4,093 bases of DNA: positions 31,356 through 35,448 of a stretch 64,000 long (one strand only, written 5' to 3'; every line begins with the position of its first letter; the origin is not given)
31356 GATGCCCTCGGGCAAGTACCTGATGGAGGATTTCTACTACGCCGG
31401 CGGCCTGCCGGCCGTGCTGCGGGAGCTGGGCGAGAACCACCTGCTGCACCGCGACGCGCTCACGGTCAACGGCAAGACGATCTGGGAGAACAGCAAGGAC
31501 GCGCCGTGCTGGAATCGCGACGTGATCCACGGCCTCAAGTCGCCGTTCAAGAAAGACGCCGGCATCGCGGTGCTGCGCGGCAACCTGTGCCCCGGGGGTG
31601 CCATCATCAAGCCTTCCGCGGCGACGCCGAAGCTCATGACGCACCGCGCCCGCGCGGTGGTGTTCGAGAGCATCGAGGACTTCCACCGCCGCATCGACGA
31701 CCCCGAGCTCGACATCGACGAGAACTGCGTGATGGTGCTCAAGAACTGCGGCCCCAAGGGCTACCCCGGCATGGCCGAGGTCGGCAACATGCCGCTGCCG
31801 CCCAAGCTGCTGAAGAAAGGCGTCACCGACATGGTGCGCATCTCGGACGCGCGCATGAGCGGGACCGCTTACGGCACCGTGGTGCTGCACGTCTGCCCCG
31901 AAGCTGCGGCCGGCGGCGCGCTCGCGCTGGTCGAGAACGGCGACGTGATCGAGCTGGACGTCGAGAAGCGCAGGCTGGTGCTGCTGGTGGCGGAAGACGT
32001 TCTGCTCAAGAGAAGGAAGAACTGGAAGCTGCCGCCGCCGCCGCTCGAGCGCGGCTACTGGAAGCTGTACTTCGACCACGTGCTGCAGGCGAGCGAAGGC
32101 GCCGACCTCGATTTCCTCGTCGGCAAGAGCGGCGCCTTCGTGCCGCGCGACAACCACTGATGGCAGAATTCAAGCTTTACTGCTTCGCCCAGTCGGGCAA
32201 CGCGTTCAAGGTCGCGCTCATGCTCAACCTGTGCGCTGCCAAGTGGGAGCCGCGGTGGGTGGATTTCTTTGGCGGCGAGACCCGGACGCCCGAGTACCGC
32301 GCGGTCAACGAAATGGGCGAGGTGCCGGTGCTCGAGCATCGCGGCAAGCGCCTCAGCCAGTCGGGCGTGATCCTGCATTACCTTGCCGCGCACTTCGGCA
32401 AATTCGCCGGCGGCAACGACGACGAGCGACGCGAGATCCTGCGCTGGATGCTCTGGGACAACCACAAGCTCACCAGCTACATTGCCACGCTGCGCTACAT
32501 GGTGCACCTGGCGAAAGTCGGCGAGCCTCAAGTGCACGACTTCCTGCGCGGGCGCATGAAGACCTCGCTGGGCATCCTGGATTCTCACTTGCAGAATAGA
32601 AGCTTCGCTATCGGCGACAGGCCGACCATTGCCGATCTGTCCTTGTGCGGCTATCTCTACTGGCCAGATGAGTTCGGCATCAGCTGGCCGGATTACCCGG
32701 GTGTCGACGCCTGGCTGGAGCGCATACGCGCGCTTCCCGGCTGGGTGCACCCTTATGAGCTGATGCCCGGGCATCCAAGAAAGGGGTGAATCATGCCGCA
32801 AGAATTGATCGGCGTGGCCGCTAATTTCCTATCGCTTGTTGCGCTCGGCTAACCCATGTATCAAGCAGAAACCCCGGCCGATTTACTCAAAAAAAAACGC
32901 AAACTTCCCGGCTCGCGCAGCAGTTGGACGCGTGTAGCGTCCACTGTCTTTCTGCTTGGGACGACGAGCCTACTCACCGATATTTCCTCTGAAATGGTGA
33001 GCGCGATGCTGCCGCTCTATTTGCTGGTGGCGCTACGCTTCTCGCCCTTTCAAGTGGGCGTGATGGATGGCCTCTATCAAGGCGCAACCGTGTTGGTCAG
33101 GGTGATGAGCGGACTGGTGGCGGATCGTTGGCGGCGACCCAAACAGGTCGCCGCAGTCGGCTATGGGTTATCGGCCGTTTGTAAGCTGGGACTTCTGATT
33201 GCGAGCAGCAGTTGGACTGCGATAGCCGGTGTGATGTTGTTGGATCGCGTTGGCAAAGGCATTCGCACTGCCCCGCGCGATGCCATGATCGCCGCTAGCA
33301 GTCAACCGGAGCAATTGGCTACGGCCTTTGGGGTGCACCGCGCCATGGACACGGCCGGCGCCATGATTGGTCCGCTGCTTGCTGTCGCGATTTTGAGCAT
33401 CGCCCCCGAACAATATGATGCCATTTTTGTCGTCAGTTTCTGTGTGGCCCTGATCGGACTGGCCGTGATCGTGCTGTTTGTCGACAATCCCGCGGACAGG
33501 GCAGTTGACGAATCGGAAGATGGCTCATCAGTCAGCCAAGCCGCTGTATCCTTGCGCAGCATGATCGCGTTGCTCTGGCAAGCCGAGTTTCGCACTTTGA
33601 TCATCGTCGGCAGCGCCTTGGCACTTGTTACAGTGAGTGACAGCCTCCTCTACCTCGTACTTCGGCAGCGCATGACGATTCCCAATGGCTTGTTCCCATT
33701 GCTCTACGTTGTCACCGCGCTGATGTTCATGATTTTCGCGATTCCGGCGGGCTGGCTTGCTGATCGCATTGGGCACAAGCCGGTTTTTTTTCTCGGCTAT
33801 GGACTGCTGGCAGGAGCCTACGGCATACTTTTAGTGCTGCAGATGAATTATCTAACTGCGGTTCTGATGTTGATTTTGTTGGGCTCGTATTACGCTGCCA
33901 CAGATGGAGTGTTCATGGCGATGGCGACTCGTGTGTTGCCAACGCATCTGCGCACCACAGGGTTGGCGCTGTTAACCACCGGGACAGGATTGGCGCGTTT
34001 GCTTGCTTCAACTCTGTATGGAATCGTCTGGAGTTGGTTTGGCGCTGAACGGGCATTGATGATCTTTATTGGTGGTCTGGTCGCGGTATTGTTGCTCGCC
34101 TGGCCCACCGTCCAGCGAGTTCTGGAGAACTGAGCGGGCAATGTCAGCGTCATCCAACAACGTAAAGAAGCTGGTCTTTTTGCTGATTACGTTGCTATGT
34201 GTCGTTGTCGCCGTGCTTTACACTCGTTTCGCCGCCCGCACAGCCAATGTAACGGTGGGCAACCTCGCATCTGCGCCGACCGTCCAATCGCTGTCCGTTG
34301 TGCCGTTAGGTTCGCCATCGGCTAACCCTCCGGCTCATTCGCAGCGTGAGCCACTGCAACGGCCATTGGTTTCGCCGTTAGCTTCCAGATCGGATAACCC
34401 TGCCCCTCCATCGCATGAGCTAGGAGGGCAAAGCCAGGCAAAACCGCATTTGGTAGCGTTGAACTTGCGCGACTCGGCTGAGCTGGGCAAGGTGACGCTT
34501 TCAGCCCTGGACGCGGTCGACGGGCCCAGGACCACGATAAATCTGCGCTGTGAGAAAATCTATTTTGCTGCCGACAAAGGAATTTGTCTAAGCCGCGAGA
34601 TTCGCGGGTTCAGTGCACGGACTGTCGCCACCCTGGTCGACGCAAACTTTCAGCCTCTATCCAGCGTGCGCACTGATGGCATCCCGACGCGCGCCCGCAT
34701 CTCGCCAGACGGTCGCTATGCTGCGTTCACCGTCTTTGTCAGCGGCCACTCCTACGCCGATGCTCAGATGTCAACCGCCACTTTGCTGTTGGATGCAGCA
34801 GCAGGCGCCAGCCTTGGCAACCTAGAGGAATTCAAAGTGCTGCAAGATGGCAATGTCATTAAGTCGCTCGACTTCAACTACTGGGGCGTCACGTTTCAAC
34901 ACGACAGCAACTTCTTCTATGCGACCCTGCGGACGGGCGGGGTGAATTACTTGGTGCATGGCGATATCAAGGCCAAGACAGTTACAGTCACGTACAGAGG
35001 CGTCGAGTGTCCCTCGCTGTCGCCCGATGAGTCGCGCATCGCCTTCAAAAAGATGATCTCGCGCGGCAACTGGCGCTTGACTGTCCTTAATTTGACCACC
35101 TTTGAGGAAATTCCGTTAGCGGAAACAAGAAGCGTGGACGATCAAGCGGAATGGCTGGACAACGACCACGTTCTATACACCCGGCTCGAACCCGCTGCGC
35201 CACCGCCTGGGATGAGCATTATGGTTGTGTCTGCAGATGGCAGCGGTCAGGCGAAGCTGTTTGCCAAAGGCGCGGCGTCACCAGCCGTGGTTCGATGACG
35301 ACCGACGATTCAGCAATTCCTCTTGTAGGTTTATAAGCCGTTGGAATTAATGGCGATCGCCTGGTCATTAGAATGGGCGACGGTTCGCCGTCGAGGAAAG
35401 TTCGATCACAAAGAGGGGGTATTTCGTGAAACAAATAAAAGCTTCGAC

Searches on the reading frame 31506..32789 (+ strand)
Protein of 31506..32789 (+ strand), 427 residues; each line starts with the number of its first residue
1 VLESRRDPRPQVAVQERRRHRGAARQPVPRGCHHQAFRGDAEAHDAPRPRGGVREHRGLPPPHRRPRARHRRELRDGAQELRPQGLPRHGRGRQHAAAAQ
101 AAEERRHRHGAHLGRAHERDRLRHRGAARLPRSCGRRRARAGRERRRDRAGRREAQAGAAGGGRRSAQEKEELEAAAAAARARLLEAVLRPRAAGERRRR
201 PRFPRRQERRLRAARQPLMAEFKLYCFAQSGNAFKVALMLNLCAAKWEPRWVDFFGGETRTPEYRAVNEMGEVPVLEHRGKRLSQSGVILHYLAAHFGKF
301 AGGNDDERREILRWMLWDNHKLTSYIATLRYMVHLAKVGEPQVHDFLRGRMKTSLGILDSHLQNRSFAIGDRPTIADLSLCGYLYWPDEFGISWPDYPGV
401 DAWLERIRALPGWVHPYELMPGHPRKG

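Call 49: search_protein_families(library=pfam, proteins=[window:31506-32789:+])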
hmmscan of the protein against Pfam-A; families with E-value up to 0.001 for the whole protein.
window:31506-32789:+ (427 aa): 6 families
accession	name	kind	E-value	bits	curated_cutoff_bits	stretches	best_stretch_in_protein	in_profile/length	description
PF02798.26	GST_N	-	2e-09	38.1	20.9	1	221-294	2-75/76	Glutathione S-transferase, N-terminal domain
PF13409.12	GST_N_2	-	7.3e-09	36.6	25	1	232-295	4-69/70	Glutathione S-transferase, N-terminal domain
PF00043.30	GST_C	-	9.6e-09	35.8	20.7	1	347-411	27-93/93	Glutathione S-transferase, C-terminal domain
PF13417.12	GST_N_3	-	1.3e-07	32.2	22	1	224-298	1-72/75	Glutathione S-transferase, N-terminal domain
PF13410.11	GST_C_2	-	3.5e-06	27.5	24.9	1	342-406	2-69/69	Glutathione S-transferase, C-terminal domain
PF14497.11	GST_C_3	-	2.8e-05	24.7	21.6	1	344-412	24-96/104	Glutathione S-transferase, C-terminal domain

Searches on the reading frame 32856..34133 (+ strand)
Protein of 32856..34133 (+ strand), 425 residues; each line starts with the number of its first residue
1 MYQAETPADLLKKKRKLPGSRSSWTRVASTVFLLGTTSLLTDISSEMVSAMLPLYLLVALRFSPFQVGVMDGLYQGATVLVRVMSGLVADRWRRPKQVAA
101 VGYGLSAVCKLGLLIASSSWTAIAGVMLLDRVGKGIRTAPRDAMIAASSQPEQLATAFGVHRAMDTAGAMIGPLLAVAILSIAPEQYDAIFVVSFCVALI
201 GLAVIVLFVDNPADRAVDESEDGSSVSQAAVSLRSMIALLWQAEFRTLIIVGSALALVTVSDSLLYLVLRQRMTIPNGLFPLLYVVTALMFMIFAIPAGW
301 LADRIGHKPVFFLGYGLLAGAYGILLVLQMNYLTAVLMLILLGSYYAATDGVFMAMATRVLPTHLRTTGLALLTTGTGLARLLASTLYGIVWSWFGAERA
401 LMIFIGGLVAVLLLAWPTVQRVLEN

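Call 49: search_protein_families(library=pfam, proteins=[window:32856-34133:+])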
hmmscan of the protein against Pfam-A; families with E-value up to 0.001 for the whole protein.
window:32856-34133:+ (425 aa): 3 families
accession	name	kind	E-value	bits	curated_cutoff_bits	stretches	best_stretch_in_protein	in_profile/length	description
PF07690.21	MFS_1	-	5.5e-48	164.1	33.4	2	37-384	4-346/347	Major Facilitator Superfamily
PF12832.13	MFS_1_like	-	9.5e-11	41.8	25.2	1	54-400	24-370/373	MFS_1 like family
PF13347.12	MFS_2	-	7.7e-07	28.4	27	1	144-361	121-343/427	MFS/sugar transport protein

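Call 50: search_protein_families(library=padloc, proteins=[window:32856-34133:+])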
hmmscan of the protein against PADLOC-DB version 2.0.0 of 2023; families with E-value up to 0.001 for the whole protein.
window:32856-34133:+ (425 aa): 0 families

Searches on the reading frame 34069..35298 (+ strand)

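Call 49: search_protein_families(library=pfam, proteins=[window:34069-35298:+])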
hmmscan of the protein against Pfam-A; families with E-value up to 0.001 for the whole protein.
window:34069-35298:+ (409 aa): 1 family
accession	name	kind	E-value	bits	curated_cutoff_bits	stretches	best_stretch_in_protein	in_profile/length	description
PF07676.18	PD40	-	6.8e-05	23.2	20.9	0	203-225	8-30/38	WD40-like Beta Propeller Repeat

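Call 50: search_protein_families(library=padloc, proteins=[window:34069-35298:+])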
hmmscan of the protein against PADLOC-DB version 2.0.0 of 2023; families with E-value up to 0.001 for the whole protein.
window:34069-35298:+ (409 aa): 0 families
